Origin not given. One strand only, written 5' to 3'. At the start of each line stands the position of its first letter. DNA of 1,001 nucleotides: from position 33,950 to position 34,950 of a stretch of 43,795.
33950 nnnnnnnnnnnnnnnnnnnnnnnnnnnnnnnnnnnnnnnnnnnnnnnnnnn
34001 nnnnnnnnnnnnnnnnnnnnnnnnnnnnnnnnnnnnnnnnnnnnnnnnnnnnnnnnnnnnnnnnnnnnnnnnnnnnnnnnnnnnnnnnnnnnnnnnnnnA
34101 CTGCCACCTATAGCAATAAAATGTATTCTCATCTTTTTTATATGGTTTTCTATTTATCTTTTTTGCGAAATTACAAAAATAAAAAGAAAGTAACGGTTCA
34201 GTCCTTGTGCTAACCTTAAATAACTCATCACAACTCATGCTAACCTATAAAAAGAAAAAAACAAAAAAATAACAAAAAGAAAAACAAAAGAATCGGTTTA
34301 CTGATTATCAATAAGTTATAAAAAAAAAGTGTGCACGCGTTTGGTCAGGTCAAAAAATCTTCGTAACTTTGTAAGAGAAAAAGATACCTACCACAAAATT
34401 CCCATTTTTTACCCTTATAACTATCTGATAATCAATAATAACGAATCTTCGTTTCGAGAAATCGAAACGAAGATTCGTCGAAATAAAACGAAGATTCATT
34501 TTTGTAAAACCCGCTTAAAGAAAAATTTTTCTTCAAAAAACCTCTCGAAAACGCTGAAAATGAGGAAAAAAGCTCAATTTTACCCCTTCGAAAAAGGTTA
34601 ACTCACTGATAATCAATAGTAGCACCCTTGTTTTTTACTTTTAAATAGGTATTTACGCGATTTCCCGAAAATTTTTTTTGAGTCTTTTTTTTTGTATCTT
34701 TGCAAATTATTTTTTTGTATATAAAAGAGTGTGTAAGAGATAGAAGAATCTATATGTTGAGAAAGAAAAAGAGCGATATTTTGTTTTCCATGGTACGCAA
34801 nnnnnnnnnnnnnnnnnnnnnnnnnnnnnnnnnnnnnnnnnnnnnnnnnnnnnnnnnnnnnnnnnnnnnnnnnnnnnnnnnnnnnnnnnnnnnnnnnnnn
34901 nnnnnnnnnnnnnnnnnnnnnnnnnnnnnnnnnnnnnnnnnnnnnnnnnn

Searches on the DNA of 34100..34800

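Call 8: search_rna_families(source=window, start=34100, end=34800, threshold=evalue, max_evalue=10)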
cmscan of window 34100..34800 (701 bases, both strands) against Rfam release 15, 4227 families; matches with E-value up to 10: 20.
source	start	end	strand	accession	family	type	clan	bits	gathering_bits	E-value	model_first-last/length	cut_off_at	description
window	34437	34543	-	RF00515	PyrR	Cis-reg;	-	27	54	0.16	1-115/115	no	PyrR binding site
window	34427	34506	+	RF01859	Phe_leader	Cis-reg; leader;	-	23.4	55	0.19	1-125/125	no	Phenylalanine leader peptide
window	34405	34472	-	RF01005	MIR530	Gene; miRNA;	-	22.9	85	0.071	54-126/172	no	MIR530 microRNA precursor family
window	34272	34372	+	RF01209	snR76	Gene; snRNA; snoRNA; CD-box;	CL00071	21.9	55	0.048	1-101/101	no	Small nucleolar RNA snR76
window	34141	34193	-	RF03794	MIR5298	Gene; miRNA;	-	20.6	70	1.5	1-80/80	no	MIR5298 microRNA precursor family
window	34441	34476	-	RF03621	MIR4245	Gene; miRNA;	-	19.5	74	1.2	1-128/128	no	MIR4245 microRNA precursor family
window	34441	34478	-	RF04206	MIR9555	Gene; miRNA;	-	19.5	119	1.2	1-137/137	no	MIR9555 microRNA precursor family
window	34445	34474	-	RF04239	mir-4679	Gene; miRNA;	-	18.5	88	1.3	1-75/75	no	mir-4679 microRNA precursor family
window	34419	34526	-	RF04180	BTnc231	Gene; sRNA;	-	18.3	80.4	0.33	1-154/154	no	Bacteroides sRNA BTnc231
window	34439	34480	-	RF04099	MIR837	Gene; miRNA;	-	17.8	117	1.2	1-122/122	no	MIR837 microRNA precursor family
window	34439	34553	-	RF02618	SSRC34_2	Gene; sRNA;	-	17.6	48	4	1-125/125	no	Streptococcus sRNA 34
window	34531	34551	-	RF01334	CRISPR-DR21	Gene; CRISPR;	-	17.5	48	4.4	1-37/37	no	CRISPR RNA direct repeat element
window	34432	34503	+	RF01742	lactis-plasmid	Gene; sRNA;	-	17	70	7.9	1-106/106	no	lactis-plasmid RNA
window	34438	34481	-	RF04156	MIR2670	Gene; miRNA;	-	15.5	117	1.2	1-200/200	no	MIR2670 microRNA precursor family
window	34441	34478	+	RF03616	MIR1888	Gene; miRNA;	-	15.4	72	8.5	1-101/101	no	MIR1888 microRNA precursor family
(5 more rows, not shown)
